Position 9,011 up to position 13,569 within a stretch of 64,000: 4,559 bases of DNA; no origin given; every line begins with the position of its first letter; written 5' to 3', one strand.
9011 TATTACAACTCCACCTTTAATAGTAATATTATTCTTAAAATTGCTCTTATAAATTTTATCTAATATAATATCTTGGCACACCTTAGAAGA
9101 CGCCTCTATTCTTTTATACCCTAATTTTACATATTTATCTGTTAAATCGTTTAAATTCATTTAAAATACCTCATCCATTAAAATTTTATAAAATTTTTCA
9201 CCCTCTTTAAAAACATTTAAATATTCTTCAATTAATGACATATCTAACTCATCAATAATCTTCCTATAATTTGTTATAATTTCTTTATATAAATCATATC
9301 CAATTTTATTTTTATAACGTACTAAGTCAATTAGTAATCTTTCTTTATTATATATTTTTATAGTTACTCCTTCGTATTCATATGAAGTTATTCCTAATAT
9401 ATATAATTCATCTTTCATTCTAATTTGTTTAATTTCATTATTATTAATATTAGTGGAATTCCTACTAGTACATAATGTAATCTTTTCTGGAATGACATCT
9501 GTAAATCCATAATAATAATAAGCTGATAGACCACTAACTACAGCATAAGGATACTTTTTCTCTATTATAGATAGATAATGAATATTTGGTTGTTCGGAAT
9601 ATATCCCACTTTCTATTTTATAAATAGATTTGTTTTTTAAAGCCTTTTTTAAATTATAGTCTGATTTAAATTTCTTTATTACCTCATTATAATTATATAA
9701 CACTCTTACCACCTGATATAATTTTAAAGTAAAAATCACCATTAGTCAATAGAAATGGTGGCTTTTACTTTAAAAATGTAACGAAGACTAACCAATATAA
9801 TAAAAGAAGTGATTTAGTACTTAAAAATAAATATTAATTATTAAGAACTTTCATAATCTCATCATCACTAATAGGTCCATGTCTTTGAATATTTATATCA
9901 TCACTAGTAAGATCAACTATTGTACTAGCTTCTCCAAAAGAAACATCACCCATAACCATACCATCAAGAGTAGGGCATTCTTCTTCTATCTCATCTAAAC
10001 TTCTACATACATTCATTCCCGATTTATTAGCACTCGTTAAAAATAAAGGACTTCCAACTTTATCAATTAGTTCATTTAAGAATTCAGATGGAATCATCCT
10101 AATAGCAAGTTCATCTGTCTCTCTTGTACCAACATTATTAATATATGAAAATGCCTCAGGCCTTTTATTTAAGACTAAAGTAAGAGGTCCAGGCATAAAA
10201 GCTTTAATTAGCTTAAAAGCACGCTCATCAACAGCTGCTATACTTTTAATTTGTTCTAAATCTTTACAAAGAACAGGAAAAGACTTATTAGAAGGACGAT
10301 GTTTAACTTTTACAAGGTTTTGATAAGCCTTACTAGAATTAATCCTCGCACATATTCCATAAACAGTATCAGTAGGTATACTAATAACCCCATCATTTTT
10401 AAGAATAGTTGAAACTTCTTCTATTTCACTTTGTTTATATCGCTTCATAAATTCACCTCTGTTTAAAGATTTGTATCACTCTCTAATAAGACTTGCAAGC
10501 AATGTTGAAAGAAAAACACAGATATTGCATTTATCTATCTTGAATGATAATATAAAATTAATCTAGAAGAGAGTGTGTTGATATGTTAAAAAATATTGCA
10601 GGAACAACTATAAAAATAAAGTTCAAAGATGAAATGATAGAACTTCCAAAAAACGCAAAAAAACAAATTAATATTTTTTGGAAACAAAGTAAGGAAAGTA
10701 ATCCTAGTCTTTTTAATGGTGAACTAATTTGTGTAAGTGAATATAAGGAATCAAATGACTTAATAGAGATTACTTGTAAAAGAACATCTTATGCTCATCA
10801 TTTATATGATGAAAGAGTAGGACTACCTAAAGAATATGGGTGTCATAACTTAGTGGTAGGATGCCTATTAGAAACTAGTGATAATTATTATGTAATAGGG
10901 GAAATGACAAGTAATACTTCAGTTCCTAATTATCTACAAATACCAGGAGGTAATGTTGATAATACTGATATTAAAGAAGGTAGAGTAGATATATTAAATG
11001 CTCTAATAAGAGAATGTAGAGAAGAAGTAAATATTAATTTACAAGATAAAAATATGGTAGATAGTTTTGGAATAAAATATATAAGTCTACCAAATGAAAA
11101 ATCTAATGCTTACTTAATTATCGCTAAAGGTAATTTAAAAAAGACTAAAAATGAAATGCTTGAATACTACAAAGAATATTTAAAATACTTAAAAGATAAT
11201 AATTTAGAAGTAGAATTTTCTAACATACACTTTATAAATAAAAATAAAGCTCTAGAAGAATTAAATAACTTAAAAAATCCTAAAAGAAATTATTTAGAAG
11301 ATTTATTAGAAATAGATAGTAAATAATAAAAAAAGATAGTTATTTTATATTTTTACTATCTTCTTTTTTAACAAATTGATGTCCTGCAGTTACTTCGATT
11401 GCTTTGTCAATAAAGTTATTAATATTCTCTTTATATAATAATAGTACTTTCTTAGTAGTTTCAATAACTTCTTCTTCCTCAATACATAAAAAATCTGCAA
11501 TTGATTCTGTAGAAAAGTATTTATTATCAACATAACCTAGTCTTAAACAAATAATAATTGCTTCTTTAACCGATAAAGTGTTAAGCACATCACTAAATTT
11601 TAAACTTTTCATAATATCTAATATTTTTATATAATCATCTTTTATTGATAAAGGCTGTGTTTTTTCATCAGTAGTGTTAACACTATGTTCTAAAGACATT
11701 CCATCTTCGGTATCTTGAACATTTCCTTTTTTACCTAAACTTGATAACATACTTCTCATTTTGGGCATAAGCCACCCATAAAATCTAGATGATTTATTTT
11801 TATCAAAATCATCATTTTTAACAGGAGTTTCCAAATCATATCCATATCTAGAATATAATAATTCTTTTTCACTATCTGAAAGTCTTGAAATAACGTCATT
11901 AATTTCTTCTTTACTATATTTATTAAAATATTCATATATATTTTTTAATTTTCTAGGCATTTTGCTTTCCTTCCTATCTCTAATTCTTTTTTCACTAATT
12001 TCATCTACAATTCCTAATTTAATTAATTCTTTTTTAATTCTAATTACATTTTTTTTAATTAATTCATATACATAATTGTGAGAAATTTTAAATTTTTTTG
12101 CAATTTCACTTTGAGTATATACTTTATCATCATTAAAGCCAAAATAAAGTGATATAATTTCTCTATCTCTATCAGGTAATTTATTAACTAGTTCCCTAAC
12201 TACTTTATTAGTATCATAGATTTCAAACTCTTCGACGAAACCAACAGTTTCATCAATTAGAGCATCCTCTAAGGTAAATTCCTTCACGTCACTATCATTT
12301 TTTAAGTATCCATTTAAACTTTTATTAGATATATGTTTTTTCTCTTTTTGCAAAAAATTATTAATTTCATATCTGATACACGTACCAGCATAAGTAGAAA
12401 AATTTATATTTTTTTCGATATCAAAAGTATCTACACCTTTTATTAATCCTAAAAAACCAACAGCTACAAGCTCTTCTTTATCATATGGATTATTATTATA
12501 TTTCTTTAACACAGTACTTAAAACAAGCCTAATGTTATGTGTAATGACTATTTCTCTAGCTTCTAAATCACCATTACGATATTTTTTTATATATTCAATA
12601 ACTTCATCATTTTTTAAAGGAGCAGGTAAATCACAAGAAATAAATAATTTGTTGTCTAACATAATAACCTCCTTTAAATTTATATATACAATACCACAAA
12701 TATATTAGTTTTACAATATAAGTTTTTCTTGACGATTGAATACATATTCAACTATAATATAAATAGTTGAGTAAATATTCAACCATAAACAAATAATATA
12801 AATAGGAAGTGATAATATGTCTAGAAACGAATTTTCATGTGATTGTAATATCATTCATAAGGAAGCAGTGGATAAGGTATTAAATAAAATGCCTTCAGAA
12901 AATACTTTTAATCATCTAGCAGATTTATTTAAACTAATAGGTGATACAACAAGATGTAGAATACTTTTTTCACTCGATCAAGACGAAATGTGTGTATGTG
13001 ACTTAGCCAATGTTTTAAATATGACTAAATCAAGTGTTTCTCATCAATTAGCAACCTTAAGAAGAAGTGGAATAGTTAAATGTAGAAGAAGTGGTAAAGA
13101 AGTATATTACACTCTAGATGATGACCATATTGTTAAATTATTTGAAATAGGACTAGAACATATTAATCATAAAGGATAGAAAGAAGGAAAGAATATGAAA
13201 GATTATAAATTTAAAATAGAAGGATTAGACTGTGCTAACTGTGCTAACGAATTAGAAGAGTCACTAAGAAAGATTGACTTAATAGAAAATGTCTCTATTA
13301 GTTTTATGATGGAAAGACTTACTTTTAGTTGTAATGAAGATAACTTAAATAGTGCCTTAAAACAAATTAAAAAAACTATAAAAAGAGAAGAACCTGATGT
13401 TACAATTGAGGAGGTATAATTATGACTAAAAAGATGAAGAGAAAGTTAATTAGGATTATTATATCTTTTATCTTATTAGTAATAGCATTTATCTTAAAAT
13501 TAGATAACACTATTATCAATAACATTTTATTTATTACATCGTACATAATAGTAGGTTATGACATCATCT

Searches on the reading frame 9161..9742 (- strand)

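Call 10: search_protein_families(library=pfam, proteins=[window:9161-9742:-])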
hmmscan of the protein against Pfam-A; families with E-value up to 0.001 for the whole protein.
window:9161-9742:- (193 aa): 0 families

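Call 58: search_protein_families(library=pfam, max_evalue=1, proteins=[window:9161-9742:-])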
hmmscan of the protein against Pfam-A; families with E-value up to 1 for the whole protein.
window:9161-9742:- (193 aa): 3 families
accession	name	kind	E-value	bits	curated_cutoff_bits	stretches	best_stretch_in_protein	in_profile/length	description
PF19514.5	MobC_2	-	0.07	13.2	27.5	1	10-45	83-116/140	MobC-like protein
PF10374.15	EST1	-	0.079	13.8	25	0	151-190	10-61/135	Telomerase activating protein Est1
PF09407.15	AbiEi_1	-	0.13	12.9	22.2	1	68-148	19-100/142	AbiEi antitoxin C-terminal domain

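Call 81: search_protein_families(library=padloc, proteins=[window:9161-9742:-])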
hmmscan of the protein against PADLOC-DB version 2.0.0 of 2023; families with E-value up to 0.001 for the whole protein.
window:9161-9742:- (193 aa): 18 families
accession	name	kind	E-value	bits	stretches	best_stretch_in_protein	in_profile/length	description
PDLC02238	AbiEi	-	6.6e-64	213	1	15-193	2-180/180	AbiEi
PDLC02225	AbiEi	-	4.8e-31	106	1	19-179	23-182/198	AbiEi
PDLC02265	AbiEi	-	8.9e-24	82.3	1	19-161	20-168/198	AbiEi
PDLC02248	AbiEi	-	8.7e-20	69.3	1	28-162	30-169/198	AbiEi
PDLC02283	AbiEi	-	3.6e-18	64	1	28-153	32-163/201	AbiEi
PDLC02275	AbiEi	-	7.6e-17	59.9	1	15-174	12-168/184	AbiEi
PDLC02245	AbiEi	-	1.8e-12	45.4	1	14-162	11-165/194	AbiEi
PDLC02239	AbiEi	-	1.4e-11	42.4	1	31-160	27-163/195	AbiEi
PDLC02254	AbiEi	-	1.5e-11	42.3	1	33-146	35-153/197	AbiEi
PDLC02263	AbiEi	-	3.3e-11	41.5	1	10-161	58-215/244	AbiEi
PDLC02237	AbiEi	-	3.1e-07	28.2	1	17-112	48-135/285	AbiEi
PDLC02267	AbiEi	-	4.5e-07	27.5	1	30-148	40-159/252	AbiEi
PDLC02253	AbiEi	-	8.4e-06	23.9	1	35-95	37-98/112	AbiEi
PDLC02282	AbiEi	-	0.00014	19.3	1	65-179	84-196/260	AbiEi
PDLC02270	AbiEi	-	0.00017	18.7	1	18-178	31-194/265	AbiEi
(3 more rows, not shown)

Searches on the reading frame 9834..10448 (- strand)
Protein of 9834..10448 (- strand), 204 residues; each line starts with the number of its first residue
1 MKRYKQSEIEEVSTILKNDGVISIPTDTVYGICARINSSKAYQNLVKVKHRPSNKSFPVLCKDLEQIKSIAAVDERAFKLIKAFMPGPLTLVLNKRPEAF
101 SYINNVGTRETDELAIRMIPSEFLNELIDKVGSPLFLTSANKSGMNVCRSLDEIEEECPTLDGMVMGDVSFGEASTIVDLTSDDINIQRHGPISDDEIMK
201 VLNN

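Call 10: search_protein_families(library=pfam, proteins=[window:9834-10448:-])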
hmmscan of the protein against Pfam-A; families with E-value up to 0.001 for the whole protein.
window:9834-10448:- (204 aa): 1 family
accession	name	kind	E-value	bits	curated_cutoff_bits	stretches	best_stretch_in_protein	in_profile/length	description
PF01300.24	Sua5_yciO_yrdC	-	7.6e-45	153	25.1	1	15-191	2-178/178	Telomere recombination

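Call 63: search_protein_families(library=ncbifam, max_evalue=0.01, proteins=[window:9834-10448:-])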
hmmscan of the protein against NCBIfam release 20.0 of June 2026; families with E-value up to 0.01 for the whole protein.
window:9834-10448:- (204 aa): 3 families
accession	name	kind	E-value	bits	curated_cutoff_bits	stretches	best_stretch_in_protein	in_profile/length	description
TIGR00057.1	TIGR00057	equivalog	2.3e-47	160.8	123.2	1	4-202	6-201/202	L-threonylcarbamoyladenylate synthase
NF007919.1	PRK10634.1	equivalog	2.4e-22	79.3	175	1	14-183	3-172/176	L-threonylcarbamoyladenylate synthase type 1 TsaC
TIGR00143.1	hypF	equivalog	4e-08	31.9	466.1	1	9-154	194-334/741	carbamoyltransferase HypF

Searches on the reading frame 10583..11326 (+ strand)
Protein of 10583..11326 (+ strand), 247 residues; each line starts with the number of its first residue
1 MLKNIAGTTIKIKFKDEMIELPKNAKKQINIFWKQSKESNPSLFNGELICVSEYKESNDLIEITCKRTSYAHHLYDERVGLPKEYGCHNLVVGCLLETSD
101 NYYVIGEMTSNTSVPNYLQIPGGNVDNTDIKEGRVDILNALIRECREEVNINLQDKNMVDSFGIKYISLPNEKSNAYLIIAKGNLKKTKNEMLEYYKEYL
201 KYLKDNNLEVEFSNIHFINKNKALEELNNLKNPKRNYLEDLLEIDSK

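Call 10: search_protein_families(library=pfam, proteins=[window:10583-11326:+])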
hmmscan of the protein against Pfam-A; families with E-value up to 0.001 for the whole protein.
window:10583-11326:+ (247 aa): 1 family
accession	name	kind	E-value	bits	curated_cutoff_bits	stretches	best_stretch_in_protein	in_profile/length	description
PF00293.34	NUDIX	-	0.00044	20.7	21.1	1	91-232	5-125/134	NUDIX domain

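Call 81: search_protein_families(library=padloc, proteins=[window:10583-11326:+])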
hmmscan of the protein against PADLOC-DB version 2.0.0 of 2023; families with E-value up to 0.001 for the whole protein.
window:10583-11326:+ (247 aa): 1 family
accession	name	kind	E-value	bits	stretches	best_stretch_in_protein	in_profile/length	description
PDLC04899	PDC-S07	-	5.4e-05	20.9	1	91-169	9-80/135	-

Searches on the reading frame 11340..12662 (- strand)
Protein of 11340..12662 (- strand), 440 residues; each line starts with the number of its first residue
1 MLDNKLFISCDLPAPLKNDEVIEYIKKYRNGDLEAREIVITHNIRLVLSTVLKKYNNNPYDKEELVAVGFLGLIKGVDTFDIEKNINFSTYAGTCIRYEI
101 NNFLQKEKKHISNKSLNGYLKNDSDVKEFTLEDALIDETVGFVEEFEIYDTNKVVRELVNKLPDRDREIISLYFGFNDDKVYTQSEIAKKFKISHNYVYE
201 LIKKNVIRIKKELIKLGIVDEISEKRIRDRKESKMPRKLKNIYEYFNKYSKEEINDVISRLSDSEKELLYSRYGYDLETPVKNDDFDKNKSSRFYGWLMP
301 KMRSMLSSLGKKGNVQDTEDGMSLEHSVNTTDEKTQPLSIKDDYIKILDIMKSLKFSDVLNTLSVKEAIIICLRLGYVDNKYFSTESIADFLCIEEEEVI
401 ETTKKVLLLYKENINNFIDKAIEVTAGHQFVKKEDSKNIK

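Call 10: search_protein_families(library=pfam, proteins=[window:11340-12662:-])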
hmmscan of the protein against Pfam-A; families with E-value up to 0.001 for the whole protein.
window:11340-12662:- (440 aa): 2 families
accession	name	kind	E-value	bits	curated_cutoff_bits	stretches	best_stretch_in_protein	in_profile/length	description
PF04542.20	Sigma70_r2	-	2.3e-14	53.4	24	1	40-109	2-70/71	Sigma-70 region 2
PF04545.22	Sigma70_r4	-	2.8e-10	40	24.1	1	160-204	3-43/50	Sigma-70, region 4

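Call 58: search_protein_families(library=pfam, max_evalue=1, proteins=[L027:4033-5472:-])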
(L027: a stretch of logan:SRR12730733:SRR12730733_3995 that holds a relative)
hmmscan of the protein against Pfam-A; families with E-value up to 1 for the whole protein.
L027:4033-5472:- (479 aa): 6 families
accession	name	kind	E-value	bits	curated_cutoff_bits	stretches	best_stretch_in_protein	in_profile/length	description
PF00239.26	Resolvase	-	2.1e-41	141.8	23.3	1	34-179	2-143/145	Resolvase, N terminal domain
PF13408.12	Zn_ribbon_recom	-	3.4e-09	37.4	25.3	1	290-351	1-57/58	Recombinase zinc beta ribbon domain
PF07508.19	Recombinase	-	0.0016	19.1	21.1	1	213-276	24-98/102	Recombinase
PF08974.15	DUF1877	-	0.06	13.9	22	1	406-471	14-76/163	Domain of unknown function (DUF1877)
PF02403.27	Seryl_tRNA_N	-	0.11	13.2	28.2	1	356-452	2-91/108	Seryl-tRNA synthetase N-terminal domain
PF20936.3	GCIP_C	-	0.16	12.8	36.2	1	14-62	16-65/106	Grap2 and cyclin-D-interacting, C-terminal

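Call 63: search_protein_families(library=ncbifam, max_evalue=0.01, proteins=[L027:4033-5472:-, window:11340-12662:-])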
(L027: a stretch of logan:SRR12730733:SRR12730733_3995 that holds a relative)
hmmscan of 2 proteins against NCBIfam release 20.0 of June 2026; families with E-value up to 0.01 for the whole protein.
L027:4033-5472:- (479 aa): 7 families
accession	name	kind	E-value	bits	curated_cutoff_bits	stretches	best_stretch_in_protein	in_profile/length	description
NF047343.1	SCCmet_CcrB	equivalog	1.2e-47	162.8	900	2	28-226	4-201/542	cassette chromosome recombinase CcrB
NF041201.1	recomb_XisF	equivalog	7.4e-38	130.7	375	2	36-194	4-153/465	fdxN element excision recombinase XisF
NF047347.1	SCCmet_CcrC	equivalog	1.9e-32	112.5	900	1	31-180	3-154/558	cassette chromosome recombinase CcrC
NF047344.1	SCCmet_CcrA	equivalog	1.5e-25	90.2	700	1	36-437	7-402/442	cassette chromosome recombinase CcrA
NF033518.0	transpos_IS607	equivalog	4.4e-14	52.4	110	1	21-157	43-175/187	IS607 family transposase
NF049883.1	resolv_YneB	equivalog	8.4e-11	41.7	175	1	35-180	4-147/211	YneB family resolvase-like protein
NF045780.1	TrlF_fam_ATP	equivalog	0.0013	17.5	350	1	332-456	401-521/944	TrlF family AAA-like ATPase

window:11340-12662:- (440 aa): 55 families (the best 25 are shown)
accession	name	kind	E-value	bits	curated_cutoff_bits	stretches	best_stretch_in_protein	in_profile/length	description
NF004471.0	PRK05803.1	subfamily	1.8e-46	158.2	252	1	12-215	28-230/235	RNA polymerase sporulation sigma factor SigK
NF006158.0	PRK08301.1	equivalog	6.5e-43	146.9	339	1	12-216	37-240/241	RNA polymerase sporulation sigma factor SigE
TIGR02846.1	spore_sigmaK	equivalog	2.8e-42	144.8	298.65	1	11-213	25-226/227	RNA polymerase sporulation sigma factor SigK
TIGR02835.1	spore_sigmaE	equivalog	4.7e-40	137.5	348.6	1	12-216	30-233/234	RNA polymerase sporulation sigma factor SigE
TIGR02937.1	sigma70-ECF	superfamily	2.7e-27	95.4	42.9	1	34-213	1-165/165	sigma-70 family RNA polymerase sigma factor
NF006071.0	PRK08215.1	equivalog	1.4e-24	87.1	372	2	16-131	19-133/258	RNA polymerase sporulation sigma factor SigG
TIGR02997.1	Sig70-cyanoRpoD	subfamily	2.3e-24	86.2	384.5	2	27-109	68-148/298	RNA polymerase sigma factor, RpoD/SigA family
TIGR02393.1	RpoD_Cterm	equivalog_domain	7.8e-24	84.6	354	2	35-102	1-67/238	RNA polymerase sigma factor RpoD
NF004052.0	PRK05572.1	subfamily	8.2e-24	84.5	311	1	16-108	14-105/252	SigF/SigG family RNA polymerase sporulation sigma factor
TIGR02850.1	spore_sigG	equivalog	5.9e-23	81.6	457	1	16-117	16-116/254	RNA polymerase sporulation sigma factor SigG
TIGR02394.1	rpoS_proteo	equivalog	7e-23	81.5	378.7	2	16-111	28-122/285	RNA polymerase sigma factor RpoS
TIGR02885.1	spore_sigF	equivalog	8.4e-22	78.1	321.45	2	25-128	2-104/231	RNA polymerase sporulation sigma factor SigF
TIGR02980.1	SigBFG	subfamily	9.9e-21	74.5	234.35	2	34-109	3-77/227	SigB/SigF/SigG family RNA polymerase sigma factor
NF004207.0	PRK05657.1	equivalog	1.1e-20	74.2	394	2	16-102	71-156/329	RNA polymerase sigma factor RpoS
NF006666.0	PRK09210.1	equivalog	6.4e-20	71.8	572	2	16-102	114-199/370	RNA polymerase sigma factor RpoD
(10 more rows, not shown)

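Call 81: search_protein_families(library=padloc, proteins=[window:11340-12662:-, L027:6138-7283:-, L027:8389-9822:-])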
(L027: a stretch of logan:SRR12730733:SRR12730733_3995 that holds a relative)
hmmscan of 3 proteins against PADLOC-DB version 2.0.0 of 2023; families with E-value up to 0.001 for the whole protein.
window:11340-12662:- (440 aa): 1 family
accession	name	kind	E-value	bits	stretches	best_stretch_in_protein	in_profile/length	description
PDLC02203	MzaA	-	1.5e-15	54.5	1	20-104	419-498/683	-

L027:6138-7283:- (381 aa): 0 families

L027:8389-9822:- (477 aa): 1 family
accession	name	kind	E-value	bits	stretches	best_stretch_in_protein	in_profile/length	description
PDLC03826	DitA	-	3.4e-115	383.6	1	7-475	2-473/486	-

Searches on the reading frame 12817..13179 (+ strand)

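Call 11: search_protein_families(library=pfam, proteins=[window:12817-13179:+])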
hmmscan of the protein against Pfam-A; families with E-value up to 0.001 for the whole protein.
window:12817-13179:+ (120 aa): 4 families
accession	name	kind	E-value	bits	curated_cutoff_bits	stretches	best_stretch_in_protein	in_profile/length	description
PF01022.26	HTH_5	-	2e-16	60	22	1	43-88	1-46/47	Bacterial regulatory protein, arsR family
PF12840.13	HTH_20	-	2e-05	24.9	27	1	42-90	2-51/51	Helix-turn-helix domain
PF13545.12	HTH_Crp_2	-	3.6e-05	24.1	27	1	62-94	27-57/70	Crp-like helix-turn-helix domain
PF24034.1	DUF7343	-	0.00088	19.5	27.6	0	62-95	23-56/62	Domain of unknown function (DUF7343)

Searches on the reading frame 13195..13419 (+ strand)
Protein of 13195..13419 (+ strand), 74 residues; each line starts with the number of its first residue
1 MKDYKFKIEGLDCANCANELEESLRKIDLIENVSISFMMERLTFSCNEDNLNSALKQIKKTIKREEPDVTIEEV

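Call 11: search_protein_families(library=pfam, proteins=[window:13195-13419:+])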
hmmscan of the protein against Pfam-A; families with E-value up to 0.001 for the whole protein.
window:13195-13419:+ (74 aa): 1 family
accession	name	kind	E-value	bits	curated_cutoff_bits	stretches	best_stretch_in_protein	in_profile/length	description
PF00403.32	HMA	-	1.2e-09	38.8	24.8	1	6-62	2-56/62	Heavy-metal-associated domain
